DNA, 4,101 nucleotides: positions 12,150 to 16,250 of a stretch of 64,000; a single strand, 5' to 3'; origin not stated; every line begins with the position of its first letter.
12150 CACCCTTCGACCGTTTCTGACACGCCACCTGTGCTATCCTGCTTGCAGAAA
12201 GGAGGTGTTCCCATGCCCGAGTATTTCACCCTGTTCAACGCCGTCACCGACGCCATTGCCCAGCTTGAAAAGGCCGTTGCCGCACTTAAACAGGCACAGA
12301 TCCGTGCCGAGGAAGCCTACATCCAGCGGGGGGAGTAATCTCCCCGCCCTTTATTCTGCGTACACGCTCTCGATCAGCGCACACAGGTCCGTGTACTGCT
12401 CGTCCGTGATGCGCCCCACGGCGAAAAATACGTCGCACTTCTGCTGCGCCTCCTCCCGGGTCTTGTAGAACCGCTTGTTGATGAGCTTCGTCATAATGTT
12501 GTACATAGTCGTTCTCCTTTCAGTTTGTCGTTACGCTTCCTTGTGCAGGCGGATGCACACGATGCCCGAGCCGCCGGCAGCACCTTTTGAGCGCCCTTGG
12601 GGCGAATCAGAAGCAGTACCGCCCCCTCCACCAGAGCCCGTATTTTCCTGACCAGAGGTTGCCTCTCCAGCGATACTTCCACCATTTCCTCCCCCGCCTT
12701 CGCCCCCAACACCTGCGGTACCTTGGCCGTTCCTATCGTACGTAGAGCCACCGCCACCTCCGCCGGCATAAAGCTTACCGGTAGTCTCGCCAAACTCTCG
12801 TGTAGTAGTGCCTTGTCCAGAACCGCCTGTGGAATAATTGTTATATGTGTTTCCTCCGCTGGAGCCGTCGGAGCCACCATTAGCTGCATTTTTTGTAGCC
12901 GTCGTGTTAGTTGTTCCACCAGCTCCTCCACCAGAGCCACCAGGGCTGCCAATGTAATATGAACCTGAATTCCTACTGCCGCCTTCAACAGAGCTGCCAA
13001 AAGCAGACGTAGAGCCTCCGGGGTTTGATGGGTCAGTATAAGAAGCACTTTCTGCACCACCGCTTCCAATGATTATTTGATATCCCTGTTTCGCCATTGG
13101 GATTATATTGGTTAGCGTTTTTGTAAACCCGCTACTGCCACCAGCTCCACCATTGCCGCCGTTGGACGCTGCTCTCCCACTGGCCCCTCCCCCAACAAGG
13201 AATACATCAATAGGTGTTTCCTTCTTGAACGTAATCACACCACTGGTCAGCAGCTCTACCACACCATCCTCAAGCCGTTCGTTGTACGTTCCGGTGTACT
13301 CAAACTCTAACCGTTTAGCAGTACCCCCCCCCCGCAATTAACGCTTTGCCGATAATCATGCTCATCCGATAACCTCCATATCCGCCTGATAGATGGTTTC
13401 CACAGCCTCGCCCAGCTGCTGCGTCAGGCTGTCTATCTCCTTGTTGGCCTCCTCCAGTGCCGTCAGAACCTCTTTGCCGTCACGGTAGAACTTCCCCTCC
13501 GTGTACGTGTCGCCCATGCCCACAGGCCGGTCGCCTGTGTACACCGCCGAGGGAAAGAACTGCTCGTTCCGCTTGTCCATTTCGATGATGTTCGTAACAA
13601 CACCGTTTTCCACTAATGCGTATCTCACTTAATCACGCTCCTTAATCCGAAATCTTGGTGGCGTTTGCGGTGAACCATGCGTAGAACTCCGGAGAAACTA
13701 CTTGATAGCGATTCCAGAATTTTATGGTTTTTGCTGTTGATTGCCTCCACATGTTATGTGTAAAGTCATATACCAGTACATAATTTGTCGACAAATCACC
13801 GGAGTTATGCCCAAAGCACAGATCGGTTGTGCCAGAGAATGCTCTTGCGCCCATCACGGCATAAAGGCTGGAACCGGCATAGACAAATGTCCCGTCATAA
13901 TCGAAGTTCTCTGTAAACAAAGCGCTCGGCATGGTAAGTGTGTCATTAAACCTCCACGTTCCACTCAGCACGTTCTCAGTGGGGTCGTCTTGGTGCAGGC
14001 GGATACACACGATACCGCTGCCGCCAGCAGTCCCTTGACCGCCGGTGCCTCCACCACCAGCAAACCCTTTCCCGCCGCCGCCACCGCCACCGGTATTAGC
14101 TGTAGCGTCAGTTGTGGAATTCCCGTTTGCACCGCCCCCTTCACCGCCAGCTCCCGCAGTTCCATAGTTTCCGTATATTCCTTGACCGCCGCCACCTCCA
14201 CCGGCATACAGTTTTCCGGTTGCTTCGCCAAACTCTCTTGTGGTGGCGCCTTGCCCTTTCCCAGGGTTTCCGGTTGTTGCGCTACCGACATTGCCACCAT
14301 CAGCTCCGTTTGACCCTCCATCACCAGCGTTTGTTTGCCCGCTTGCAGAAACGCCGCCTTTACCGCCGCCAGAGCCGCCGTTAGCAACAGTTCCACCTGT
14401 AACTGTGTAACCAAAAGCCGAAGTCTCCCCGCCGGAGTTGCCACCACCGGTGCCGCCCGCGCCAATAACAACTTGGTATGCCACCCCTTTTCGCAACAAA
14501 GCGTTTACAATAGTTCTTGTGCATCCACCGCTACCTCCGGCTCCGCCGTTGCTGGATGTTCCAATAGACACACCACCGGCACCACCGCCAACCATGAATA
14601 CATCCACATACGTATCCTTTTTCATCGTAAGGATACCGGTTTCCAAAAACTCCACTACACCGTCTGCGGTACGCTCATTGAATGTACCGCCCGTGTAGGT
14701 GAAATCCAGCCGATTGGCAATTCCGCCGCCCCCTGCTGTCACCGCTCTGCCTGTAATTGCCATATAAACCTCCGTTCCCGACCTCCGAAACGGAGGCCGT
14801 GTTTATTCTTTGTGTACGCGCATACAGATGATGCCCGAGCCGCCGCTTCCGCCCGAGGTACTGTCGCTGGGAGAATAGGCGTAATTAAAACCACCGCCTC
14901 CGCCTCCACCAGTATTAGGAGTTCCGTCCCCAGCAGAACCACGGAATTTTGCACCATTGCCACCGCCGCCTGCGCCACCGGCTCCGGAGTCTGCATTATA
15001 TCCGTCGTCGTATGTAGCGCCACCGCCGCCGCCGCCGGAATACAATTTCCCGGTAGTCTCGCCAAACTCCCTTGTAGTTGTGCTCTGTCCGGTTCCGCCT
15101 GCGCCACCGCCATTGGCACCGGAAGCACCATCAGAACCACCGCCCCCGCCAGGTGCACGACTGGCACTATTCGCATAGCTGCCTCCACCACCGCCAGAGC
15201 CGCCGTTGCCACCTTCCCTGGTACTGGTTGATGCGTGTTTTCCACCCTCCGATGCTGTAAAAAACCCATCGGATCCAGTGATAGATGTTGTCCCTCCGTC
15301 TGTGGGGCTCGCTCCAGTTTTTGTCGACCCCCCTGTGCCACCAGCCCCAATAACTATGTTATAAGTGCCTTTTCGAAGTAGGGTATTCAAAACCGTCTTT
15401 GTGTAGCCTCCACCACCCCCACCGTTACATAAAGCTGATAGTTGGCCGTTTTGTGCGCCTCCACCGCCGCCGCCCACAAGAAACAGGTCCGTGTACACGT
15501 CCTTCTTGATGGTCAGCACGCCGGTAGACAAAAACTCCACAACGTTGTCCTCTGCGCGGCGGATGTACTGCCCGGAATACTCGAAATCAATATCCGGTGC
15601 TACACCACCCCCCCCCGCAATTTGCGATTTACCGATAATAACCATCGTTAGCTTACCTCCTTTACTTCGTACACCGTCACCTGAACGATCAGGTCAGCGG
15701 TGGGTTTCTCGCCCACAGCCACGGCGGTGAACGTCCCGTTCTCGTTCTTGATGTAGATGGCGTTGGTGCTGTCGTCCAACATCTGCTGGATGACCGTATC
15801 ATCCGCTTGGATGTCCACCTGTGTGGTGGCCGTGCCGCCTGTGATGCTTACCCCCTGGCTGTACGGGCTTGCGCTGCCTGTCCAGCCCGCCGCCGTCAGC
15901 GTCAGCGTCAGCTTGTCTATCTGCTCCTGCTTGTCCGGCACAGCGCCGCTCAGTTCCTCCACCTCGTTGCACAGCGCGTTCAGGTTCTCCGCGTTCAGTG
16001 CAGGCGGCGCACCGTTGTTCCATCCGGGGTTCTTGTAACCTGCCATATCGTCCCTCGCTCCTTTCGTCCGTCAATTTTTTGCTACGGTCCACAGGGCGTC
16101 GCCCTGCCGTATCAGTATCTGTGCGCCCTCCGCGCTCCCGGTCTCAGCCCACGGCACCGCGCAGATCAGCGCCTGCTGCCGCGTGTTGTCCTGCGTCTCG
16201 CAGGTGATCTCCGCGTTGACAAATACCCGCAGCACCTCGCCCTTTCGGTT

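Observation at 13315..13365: G10 tract separates the start codon from the body of glycine-rich fibre paralog P3 (candidate phase-variable switch)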

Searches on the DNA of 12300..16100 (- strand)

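Call 8: search_dna_similar(query=window:12300-16100:-, collection=phages, mode=near, max_rows=20)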
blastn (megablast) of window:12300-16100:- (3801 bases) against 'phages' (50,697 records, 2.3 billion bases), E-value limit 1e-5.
Records with a match: 2; places in all: 2; records where one place covers at least 80% of the query: 0.
Best place of each record, by identity: 80-90% 2.
By first word of the organism name: Bacteriophage 2.
By host as written in the record: - 2.
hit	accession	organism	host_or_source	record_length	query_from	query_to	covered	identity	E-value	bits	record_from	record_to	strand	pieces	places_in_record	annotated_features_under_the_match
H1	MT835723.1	Bacteriophage sp.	human fecal samples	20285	1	2854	54%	89.2%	0e+0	2550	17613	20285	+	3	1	record has no annotation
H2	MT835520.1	Bacteriophage sp.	human fecal samples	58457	2781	3742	8%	87.5%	6e-71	360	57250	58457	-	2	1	record has no annotation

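Call 12: get_annotated_region(hit=H1, flank=3000)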
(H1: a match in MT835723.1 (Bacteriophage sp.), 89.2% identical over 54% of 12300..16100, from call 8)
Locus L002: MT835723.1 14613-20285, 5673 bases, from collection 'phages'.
description: UNVERIFIED: Bacteriophage sp. clone scaffold_534 genomic sequence.
organism: Bacteriophage sp. (NCBI taxid 38018)
taxonomy: Viruses
host: -; source: human fecal samples; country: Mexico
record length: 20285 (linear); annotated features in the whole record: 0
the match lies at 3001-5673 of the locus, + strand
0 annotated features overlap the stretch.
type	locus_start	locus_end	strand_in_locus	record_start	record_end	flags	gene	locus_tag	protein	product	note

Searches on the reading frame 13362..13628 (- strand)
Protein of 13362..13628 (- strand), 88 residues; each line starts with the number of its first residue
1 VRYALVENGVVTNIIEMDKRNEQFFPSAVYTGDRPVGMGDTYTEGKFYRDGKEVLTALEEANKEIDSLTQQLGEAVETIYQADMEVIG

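Call 6: search_protein_families(library=pfam, proteins=[window:13362-13628:-], max_evalue=0.01)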
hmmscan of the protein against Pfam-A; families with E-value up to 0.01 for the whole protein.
window:13362-13628:- (88 aa): 0 families

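Call 7: search_protein_families(library=phrogs, proteins=[window:13362-13628:-], max_evalue=0.01)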
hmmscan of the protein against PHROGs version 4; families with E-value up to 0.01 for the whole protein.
window:13362-13628:- (88 aa): 2 families
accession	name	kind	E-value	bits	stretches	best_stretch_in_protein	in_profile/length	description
phrog_14370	-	unknown function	5.3e-07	30.6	1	3-50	5-57/63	-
phrog_34792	-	unknown function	0.0067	17.2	0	14-35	18-38/40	-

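Call 29: find_encoding_contigs(protein=window:13362-13628:-, flank=3000, max_places=10)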
Protein window:13362-13628:- (88 aa): 24 contigs read that carry it; 10 places shown.
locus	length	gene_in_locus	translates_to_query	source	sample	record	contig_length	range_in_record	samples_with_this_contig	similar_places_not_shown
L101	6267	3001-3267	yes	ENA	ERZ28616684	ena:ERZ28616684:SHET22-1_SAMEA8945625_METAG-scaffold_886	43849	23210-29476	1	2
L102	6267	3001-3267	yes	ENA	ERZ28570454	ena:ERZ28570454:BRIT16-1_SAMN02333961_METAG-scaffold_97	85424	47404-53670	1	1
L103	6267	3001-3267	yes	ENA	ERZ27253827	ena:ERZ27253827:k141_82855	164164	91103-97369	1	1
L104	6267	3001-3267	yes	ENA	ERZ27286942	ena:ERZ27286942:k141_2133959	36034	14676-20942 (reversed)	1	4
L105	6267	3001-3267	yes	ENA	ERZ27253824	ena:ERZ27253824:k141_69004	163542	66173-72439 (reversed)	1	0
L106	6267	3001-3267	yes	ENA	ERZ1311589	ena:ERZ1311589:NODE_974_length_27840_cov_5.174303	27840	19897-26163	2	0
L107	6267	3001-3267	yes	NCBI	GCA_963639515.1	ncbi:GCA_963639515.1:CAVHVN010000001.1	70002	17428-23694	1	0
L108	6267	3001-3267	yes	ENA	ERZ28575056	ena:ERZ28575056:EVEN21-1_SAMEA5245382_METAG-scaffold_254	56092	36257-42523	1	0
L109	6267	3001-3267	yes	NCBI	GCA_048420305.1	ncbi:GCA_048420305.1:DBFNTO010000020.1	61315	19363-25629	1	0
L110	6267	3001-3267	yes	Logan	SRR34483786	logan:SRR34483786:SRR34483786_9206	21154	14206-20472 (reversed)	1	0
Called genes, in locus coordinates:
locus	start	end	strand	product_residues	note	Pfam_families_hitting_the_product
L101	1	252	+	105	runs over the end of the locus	-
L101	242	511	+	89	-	-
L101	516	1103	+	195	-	-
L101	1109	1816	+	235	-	-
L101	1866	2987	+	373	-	PF21722:Gly_rich_2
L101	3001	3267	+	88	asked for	-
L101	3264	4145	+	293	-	-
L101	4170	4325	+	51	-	-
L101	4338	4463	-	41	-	-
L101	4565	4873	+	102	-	-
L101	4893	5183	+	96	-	PF16079:Phage_holin_5_2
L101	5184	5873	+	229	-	PF01520:Amidase_3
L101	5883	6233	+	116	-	-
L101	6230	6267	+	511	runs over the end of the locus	-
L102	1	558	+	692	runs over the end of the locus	-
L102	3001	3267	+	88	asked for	-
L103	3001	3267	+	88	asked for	-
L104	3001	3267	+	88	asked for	-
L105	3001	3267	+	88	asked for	-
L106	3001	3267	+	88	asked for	-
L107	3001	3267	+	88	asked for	-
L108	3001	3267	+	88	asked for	-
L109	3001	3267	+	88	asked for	-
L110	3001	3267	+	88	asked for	-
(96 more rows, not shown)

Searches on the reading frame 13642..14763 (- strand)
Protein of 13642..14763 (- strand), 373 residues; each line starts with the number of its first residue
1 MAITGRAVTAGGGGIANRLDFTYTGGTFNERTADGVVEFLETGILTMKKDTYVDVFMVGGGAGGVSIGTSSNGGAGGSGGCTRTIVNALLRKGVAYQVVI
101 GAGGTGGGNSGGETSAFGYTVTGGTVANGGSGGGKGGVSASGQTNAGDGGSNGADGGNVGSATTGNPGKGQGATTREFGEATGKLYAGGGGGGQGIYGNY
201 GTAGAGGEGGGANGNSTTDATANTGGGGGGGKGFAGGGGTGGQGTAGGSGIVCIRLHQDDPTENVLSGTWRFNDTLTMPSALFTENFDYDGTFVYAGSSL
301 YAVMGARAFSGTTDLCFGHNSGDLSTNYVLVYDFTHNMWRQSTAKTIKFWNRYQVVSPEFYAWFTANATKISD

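Call 6: search_protein_families(library=pfam, proteins=[window:13642-14763:-], max_evalue=0.01)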
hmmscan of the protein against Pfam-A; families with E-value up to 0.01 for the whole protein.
window:13642-14763:- (373 aa): 1 family
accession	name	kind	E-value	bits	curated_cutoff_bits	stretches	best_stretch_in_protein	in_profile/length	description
PF21722.4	Gly_rich_2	-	2.6e-13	51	24.3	1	49-255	12-224/226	Glycine-rich domain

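Call 7: search_protein_families(library=phrogs, proteins=[window:13642-14763:-], max_evalue=0.01)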
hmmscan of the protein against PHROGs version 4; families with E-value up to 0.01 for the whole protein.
window:13642-14763:- (373 aa): 1 family
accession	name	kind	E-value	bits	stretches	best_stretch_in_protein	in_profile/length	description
phrog_2295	-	unknown function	2.9e-05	23.8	1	9-262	560-852/1183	-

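Call 28: find_encoding_contigs(protein=window:13642-14763:-, flank=3000, max_places=10)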
Protein window:13642-14763:- (373 aa): no gene with exactly this product is on record in the collection.

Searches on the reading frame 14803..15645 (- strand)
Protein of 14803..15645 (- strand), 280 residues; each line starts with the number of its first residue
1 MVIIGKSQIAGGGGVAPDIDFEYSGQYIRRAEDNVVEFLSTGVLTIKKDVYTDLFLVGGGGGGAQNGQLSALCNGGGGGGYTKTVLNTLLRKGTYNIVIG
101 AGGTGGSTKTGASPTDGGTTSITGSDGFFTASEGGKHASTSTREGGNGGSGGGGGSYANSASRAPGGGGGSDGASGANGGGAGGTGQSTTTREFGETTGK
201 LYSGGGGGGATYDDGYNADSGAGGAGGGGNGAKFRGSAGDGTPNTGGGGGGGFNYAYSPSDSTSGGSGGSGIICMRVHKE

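Call 6: search_protein_families(library=pfam, proteins=[window:14803-15645:-], max_evalue=0.01)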
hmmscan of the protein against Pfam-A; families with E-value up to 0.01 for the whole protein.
window:14803-15645:- (280 aa): 1 family
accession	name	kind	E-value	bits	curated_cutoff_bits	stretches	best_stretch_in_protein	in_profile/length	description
PF21722.4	Gly_rich_2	-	1.9e-21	77.6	24.3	1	45-276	9-224/226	Glycine-rich domain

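Call 7: search_protein_families(library=phrogs, proteins=[window:14803-15645:-], max_evalue=0.01)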
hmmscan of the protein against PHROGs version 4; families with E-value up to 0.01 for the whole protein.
window:14803-15645:- (280 aa): 2 families
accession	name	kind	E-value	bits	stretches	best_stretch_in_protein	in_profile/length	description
phrog_2295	-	unknown function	1.2e-18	68.1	2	35-166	578-714/1183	-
phrog_356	-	tail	0.0089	15.4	0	51-274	680-919/924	minor tail protein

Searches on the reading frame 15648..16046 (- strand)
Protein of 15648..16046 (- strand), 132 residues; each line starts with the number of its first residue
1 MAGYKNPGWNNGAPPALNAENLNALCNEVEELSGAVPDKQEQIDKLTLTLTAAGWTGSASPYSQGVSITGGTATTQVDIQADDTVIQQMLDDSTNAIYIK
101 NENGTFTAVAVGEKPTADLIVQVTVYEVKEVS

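Call 6: search_protein_families(library=pfam, proteins=[window:15648-16046:-], max_evalue=0.01)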
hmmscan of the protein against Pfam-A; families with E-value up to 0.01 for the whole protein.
window:15648-16046:- (132 aa): 1 family
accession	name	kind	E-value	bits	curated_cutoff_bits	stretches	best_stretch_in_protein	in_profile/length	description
PF06007.16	PhnJ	-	0.0091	15.5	25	0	61-122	39-101/275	Phosphonate metabolism protein PhnJ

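Call 7: search_protein_families(library=phrogs, proteins=[window:15648-16046:-], max_evalue=0.01)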
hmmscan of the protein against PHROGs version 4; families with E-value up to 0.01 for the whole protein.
window:15648-16046:- (132 aa): 0 families
